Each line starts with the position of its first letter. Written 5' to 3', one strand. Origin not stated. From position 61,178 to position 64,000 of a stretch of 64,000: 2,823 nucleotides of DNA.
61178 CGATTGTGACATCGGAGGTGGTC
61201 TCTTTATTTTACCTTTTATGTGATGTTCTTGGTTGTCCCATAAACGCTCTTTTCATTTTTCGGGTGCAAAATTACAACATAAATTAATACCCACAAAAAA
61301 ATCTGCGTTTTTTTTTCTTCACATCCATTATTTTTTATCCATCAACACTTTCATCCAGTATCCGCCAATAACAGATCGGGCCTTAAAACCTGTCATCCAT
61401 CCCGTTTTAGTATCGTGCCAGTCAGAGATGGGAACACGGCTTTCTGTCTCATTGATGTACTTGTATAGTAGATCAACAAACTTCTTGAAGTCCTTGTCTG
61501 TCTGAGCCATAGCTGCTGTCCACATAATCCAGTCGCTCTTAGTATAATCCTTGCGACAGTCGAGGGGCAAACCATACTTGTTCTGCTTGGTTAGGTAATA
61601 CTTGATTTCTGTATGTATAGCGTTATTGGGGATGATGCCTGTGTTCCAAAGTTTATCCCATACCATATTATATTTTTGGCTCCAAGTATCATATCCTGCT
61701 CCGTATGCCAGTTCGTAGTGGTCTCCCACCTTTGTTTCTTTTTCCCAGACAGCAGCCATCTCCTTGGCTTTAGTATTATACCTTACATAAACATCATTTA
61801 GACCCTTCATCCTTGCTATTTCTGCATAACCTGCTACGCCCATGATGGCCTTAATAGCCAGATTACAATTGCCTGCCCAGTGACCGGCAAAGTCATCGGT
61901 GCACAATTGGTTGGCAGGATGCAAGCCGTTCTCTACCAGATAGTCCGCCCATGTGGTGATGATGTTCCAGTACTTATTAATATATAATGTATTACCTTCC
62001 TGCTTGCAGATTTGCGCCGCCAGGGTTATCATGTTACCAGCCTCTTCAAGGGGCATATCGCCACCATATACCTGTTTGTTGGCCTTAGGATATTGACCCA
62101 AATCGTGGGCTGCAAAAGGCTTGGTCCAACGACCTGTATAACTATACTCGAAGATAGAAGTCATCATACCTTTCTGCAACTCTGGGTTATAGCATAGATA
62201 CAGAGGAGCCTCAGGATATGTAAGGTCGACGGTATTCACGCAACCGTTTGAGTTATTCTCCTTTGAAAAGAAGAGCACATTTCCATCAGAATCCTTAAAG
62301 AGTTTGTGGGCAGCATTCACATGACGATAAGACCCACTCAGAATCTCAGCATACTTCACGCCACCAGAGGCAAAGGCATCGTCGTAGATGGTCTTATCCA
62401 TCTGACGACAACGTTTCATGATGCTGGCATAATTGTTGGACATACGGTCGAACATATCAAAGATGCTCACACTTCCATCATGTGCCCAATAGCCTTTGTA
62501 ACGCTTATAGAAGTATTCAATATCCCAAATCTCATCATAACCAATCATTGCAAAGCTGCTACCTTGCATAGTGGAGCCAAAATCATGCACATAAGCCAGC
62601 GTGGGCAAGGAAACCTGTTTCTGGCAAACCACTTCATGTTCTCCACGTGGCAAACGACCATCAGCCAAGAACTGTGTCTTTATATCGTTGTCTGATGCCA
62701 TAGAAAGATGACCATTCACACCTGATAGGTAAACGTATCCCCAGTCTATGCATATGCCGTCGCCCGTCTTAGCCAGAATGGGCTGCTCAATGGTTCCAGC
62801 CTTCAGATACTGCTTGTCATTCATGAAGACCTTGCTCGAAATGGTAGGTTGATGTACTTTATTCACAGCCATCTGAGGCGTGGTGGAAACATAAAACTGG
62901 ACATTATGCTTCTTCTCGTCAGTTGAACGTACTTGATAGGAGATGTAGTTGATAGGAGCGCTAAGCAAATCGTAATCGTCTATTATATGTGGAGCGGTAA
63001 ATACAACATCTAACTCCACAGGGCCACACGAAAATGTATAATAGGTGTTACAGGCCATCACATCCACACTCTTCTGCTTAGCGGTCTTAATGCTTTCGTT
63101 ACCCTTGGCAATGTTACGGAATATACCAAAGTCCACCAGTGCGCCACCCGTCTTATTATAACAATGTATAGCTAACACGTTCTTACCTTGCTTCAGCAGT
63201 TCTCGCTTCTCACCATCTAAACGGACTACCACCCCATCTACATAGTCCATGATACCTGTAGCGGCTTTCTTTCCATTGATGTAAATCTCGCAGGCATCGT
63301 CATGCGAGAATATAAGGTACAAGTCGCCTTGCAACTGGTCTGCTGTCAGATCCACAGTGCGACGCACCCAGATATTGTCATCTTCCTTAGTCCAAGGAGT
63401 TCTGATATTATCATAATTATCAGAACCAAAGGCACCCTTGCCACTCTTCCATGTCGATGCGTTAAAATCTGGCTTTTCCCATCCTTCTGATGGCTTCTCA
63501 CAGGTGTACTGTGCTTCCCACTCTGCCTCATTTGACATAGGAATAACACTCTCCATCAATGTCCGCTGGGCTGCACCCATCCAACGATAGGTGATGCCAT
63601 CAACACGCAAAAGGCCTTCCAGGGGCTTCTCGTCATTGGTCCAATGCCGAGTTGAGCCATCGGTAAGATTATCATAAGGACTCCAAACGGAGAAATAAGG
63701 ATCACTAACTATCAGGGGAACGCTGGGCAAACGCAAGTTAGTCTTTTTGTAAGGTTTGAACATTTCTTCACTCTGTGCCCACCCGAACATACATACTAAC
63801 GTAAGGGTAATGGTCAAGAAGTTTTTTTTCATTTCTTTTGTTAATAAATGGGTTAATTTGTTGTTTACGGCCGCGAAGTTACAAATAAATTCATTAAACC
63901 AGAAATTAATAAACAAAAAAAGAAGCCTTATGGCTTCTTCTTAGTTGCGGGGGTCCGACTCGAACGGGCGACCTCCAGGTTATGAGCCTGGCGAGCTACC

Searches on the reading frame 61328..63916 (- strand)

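Call 11: search_protein_families(library=pfam, proteins=[window:61328-63916:-])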
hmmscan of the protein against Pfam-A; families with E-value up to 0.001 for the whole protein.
window:61328-63916:- (862 aa): 3 families
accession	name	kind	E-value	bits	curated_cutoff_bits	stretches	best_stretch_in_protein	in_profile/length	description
PF16335.10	GtaA_6_Hairpin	-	2e-133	445.4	24.9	1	519-856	1-342/343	Glutaminase A six helical-hairpin domain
PF17168.10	DUF5127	-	1.1e-53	182.8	28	1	290-513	2-229/229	Domain of unknown function (DUF5127)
PF16334.10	DUF4964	-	3.9e-33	113.6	30.7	1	40-126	3-88/88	Domain of unknown function (DUF4964)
